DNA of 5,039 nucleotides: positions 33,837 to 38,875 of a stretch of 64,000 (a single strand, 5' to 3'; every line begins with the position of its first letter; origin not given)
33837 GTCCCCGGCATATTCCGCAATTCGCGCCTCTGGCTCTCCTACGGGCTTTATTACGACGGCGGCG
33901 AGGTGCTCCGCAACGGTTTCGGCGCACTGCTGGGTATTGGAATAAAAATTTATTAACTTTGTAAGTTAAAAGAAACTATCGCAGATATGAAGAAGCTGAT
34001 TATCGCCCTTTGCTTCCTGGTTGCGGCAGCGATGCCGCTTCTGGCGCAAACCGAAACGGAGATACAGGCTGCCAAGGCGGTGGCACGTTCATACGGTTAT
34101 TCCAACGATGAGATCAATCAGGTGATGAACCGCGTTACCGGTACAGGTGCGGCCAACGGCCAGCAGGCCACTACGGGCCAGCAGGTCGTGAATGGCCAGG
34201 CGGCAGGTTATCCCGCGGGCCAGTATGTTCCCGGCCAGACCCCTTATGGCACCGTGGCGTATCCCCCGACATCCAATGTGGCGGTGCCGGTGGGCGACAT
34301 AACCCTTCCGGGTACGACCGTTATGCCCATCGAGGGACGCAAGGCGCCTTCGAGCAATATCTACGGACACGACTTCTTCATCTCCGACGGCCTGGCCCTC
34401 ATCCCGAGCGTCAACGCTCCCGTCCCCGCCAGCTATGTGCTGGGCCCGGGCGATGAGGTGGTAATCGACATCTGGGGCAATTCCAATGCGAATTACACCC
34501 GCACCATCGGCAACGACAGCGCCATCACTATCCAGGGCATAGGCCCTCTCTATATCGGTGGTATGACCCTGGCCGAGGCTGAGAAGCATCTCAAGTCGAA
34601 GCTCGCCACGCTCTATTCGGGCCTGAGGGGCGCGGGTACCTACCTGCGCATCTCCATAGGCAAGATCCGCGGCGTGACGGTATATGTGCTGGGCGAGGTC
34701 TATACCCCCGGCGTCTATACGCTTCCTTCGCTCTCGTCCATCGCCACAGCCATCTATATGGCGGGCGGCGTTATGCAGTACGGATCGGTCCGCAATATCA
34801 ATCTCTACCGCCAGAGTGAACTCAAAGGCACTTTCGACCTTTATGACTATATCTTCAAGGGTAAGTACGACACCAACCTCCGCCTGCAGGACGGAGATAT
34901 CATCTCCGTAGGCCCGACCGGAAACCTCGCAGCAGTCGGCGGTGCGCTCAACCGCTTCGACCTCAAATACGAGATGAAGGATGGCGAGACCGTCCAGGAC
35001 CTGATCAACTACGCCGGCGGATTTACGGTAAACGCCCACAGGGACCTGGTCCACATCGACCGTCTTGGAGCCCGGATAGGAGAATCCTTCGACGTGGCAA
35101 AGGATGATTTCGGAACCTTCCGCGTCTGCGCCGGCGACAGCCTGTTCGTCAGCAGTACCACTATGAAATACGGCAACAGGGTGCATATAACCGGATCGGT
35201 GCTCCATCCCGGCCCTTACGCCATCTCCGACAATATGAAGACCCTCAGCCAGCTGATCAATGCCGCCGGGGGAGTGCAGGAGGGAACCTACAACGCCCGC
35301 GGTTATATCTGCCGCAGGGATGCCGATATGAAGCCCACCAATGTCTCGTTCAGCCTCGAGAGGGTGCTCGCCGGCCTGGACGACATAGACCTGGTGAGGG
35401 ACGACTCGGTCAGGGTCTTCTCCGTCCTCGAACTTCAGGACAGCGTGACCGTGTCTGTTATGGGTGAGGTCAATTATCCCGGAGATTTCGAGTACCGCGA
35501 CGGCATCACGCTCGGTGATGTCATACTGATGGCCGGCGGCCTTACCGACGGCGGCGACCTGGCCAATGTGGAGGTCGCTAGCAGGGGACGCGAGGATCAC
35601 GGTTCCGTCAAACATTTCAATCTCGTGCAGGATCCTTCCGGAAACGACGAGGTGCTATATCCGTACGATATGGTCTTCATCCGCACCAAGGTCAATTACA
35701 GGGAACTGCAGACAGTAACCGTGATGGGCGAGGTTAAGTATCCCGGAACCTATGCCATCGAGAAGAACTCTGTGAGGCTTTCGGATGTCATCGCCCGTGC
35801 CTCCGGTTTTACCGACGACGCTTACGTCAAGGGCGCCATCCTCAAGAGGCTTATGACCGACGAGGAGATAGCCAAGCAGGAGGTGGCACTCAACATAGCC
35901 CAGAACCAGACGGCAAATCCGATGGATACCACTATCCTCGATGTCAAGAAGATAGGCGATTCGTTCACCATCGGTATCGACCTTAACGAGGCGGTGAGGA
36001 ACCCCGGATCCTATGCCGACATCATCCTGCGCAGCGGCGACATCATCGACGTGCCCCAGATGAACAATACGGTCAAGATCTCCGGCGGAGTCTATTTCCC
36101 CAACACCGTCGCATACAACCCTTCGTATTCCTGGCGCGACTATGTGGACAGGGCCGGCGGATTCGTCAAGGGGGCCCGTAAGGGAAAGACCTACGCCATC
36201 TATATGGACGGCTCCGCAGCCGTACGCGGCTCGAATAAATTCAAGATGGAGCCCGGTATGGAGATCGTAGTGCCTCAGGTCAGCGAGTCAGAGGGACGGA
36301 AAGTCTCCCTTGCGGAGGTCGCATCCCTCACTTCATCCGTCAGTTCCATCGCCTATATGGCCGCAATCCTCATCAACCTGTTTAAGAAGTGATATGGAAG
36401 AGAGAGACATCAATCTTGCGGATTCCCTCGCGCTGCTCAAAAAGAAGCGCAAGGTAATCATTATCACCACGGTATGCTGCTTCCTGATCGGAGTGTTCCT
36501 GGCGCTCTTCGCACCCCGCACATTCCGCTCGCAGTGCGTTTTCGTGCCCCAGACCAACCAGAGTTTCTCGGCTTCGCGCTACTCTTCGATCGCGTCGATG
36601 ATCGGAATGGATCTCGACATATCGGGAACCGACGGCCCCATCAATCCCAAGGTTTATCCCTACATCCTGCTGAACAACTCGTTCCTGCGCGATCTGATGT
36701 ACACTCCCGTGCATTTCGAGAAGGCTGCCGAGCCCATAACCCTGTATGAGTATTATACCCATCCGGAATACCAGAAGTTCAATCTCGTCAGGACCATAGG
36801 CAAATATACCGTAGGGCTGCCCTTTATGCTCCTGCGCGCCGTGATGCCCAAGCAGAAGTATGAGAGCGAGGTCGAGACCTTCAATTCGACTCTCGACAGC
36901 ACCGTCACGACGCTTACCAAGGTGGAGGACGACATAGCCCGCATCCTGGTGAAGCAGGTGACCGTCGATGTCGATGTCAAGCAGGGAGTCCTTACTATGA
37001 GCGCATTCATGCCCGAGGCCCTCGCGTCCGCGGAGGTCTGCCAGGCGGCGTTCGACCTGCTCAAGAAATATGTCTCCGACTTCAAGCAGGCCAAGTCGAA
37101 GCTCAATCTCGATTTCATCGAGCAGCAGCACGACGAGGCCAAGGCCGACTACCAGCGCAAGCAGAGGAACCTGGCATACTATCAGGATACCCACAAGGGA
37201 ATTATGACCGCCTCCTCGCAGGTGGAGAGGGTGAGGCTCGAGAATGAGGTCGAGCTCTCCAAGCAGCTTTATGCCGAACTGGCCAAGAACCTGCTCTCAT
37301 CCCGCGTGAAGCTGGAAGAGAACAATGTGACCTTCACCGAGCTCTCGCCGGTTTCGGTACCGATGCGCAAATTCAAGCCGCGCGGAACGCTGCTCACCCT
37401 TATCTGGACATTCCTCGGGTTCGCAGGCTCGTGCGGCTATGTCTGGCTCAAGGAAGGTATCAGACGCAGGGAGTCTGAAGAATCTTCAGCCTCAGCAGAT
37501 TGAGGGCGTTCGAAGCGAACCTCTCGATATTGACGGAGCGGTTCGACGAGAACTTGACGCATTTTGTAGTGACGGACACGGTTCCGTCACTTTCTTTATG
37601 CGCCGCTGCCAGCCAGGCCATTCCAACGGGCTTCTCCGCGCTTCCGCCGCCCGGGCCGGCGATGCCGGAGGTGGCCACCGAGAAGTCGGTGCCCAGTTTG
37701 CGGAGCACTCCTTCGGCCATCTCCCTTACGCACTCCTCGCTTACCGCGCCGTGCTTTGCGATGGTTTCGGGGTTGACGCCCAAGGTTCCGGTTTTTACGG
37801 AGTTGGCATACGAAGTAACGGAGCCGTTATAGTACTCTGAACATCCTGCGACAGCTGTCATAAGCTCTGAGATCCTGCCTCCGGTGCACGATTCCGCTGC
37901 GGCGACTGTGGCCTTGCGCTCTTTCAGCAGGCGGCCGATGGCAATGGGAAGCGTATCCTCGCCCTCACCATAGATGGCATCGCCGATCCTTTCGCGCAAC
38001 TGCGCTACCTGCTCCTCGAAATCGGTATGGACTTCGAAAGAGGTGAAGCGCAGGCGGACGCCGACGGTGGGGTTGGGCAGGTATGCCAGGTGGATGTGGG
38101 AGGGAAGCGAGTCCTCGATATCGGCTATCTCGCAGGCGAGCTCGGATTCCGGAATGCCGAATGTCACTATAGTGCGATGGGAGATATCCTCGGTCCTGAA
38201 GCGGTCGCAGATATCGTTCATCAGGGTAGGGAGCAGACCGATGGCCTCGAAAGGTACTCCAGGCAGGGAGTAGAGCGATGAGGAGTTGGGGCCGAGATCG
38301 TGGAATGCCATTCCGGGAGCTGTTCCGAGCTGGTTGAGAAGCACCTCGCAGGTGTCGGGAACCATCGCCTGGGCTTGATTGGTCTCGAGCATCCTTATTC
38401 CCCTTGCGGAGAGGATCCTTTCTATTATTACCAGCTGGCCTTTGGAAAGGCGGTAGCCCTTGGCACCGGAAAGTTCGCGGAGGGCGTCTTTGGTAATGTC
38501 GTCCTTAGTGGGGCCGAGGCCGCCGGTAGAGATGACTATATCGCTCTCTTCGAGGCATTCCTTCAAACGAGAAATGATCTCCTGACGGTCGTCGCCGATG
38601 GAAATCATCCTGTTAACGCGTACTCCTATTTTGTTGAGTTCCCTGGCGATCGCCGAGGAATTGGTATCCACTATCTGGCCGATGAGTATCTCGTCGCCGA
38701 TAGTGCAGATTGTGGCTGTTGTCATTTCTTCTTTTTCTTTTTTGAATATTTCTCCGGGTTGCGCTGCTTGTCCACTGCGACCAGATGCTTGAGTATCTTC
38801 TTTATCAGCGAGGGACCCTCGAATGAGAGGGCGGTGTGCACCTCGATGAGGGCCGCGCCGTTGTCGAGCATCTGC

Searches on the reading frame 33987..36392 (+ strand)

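Call 76: search_protein_families(library=pfam, proteins=[window:33987-36392:+], max_evalue=0.00001)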
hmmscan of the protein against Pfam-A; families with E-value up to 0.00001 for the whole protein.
window:33987-36392:+ (801 aa): 3 families
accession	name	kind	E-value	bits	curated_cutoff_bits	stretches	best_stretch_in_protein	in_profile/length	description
PF10531.15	SLBB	-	8.4e-50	166.9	27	3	489-539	2-49/55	SLBB domain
PF22461.2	SLBB_2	-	1.9e-42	143.6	27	4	575-640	1-65/79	SLBB domain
PF02563.21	Poly_export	-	5.5e-14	52.5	28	1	145-210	2-66/77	Polysaccharide biosynthesis/export protein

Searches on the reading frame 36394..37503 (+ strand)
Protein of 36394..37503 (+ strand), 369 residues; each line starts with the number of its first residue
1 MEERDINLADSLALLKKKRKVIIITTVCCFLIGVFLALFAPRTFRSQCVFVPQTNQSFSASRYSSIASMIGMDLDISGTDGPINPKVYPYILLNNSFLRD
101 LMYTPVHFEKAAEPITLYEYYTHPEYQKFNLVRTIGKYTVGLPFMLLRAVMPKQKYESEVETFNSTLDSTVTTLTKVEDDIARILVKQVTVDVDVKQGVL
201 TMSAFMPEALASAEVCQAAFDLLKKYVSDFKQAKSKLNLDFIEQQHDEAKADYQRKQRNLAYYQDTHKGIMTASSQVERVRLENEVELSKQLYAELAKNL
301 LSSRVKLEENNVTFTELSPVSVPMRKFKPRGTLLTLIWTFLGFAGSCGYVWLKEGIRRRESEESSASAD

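Call 76: search_protein_families(library=pfam, proteins=[window:36394-37503:+], max_evalue=0.00001)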
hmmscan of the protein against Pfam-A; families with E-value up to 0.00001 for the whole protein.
window:36394-37503:+ (369 aa): 2 families
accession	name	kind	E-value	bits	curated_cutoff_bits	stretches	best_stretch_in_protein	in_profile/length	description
PF13807.11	GNVR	-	9.8e-08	32.3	27.7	1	276-354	3-81/82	G-rich domain on putative tyrosine kinase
PF02706.20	Wzz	-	2.5e-06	28.2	25.5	0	5-76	2-64/91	Chain length determinant protein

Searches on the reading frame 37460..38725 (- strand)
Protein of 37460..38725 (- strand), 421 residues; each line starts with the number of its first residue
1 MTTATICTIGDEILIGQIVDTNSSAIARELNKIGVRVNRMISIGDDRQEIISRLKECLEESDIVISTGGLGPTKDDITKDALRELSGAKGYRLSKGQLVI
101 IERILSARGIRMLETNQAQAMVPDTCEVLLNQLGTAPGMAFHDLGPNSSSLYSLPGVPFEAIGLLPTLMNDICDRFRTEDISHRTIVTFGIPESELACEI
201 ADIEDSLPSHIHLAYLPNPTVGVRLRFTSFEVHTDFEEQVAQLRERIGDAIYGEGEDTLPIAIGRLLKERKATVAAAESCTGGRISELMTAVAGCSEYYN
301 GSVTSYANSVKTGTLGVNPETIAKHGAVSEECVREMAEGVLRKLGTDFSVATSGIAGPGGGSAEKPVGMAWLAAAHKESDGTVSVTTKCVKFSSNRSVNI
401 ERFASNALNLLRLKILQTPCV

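Call 76: search_protein_families(library=pfam, proteins=[window:37460-38725:-], max_evalue=0.00001)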
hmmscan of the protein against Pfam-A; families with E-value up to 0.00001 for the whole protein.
window:37460-38725:- (421 aa): 3 families
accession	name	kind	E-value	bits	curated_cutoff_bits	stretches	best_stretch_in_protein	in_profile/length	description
PF02464.23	CinA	-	3e-51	173.5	23.5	1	259-412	4-152/155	Competence-damaged protein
PF00994.29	MoCF_biosynth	-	1.6e-26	93.2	26.6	1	6-166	2-135/144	Probable molybdopterin binding domain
PF18146.6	CinA_KH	-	3.2e-09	37.2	27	1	183-253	1-73/73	Damage-inducible protein CinA KH domain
